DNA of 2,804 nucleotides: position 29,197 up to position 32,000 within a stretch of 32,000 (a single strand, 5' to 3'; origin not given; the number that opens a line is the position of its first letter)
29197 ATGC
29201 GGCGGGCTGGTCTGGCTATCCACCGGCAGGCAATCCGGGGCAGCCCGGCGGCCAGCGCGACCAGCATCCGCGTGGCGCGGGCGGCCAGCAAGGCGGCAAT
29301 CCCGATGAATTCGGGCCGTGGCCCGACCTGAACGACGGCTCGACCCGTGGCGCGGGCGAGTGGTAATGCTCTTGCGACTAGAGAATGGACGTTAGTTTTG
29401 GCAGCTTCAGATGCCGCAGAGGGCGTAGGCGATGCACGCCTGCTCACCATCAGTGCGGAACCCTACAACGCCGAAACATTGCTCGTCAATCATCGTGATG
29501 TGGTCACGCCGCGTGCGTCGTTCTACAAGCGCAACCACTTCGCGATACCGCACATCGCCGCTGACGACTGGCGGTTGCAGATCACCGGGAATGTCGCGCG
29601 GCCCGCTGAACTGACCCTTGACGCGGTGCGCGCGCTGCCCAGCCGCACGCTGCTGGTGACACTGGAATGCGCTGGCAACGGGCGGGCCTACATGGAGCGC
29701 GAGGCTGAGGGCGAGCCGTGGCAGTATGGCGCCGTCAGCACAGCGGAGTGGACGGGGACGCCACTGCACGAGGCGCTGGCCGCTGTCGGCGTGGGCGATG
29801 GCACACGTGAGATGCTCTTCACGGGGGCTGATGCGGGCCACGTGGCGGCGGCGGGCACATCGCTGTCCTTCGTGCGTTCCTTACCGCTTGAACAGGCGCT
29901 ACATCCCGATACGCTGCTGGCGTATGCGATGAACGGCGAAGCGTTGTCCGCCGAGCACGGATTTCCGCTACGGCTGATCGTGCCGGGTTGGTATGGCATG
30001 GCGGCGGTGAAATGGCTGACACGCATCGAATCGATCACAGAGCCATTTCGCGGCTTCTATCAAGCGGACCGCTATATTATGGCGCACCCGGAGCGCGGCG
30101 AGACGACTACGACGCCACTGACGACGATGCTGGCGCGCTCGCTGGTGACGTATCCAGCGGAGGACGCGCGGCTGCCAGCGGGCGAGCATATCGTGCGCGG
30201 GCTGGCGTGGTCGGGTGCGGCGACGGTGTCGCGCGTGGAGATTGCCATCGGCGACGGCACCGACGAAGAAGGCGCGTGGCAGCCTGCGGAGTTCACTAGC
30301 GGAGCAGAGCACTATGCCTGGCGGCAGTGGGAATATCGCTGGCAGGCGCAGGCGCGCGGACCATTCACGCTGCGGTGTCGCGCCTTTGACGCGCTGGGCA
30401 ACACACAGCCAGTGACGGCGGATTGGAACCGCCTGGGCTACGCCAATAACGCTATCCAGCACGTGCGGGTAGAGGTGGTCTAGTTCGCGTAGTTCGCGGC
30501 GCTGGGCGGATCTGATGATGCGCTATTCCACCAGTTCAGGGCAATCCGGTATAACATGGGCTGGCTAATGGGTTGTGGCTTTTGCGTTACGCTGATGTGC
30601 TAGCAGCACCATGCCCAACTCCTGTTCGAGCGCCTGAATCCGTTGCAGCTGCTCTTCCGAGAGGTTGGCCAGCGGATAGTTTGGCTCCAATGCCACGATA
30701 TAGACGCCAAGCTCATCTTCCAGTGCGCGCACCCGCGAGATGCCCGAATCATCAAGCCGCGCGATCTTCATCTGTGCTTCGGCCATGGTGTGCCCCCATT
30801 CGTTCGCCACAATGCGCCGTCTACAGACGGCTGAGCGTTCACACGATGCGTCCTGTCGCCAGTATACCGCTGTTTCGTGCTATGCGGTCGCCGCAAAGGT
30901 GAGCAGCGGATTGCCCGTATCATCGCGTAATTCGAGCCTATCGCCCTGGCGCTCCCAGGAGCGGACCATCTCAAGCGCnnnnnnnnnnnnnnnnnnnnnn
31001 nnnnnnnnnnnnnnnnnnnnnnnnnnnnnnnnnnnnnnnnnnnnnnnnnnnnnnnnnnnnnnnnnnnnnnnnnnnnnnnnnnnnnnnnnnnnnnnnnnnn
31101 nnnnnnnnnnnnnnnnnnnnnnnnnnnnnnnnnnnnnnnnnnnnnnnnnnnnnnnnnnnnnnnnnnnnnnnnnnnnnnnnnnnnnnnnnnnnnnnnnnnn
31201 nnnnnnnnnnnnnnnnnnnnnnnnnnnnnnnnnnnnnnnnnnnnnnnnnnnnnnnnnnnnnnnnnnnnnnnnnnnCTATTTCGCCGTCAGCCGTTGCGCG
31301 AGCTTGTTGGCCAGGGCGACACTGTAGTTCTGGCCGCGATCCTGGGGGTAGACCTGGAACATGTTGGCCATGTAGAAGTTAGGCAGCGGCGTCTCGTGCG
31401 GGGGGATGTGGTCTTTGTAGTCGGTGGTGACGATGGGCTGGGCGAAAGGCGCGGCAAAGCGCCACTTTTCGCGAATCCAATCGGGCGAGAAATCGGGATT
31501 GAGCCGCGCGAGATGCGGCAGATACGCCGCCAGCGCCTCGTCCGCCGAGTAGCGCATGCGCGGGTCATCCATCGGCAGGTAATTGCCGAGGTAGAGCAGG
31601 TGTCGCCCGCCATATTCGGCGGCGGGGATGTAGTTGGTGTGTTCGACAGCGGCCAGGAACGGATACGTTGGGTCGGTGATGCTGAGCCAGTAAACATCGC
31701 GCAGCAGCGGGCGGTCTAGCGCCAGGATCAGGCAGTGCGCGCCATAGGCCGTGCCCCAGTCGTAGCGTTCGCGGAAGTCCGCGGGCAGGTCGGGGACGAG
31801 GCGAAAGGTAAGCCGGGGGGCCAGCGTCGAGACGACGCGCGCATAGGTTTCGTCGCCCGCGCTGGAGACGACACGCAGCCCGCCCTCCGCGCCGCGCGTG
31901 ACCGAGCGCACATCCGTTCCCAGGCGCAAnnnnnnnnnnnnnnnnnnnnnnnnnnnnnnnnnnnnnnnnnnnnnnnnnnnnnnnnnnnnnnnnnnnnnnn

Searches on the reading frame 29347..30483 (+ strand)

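Call 72: search_protein_families(library=pfam, proteins=[window:29347-30483:+], max_evalue=0.001)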
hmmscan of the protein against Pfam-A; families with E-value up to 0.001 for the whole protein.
window:29347-30483:+ (378 aa): 2 families
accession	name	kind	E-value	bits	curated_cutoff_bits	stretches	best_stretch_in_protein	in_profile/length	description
PF00174.25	Oxidored_molyb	-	2.9e-56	190.1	24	1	64-238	1-169/169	Oxidoreductase molybdopterin binding domain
PF03404.22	Mo-co_dimer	-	5.4e-11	43.1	22.7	1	260-376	6-136/138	Mo-co oxidoreductase dimerisation domain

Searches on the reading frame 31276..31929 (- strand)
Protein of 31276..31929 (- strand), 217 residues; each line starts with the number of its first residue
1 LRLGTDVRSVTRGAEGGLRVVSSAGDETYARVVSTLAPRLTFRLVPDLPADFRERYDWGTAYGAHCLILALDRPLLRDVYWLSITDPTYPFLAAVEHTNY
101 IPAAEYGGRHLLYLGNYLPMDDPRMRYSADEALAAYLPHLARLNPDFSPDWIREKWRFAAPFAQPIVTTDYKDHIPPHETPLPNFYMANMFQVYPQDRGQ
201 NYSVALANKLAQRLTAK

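Call 72: search_protein_families(library=pfam, proteins=[window:31276-31929:-], max_evalue=0.001)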
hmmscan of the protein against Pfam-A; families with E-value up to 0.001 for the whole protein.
window:31276-31929:- (217 aa): 1 family
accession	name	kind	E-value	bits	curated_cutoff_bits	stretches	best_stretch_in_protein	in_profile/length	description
PF01593.30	Amino_oxidase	-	8.4e-10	38.9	19.8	1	2-189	220-417/443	Flavin containing amine oxidoreductase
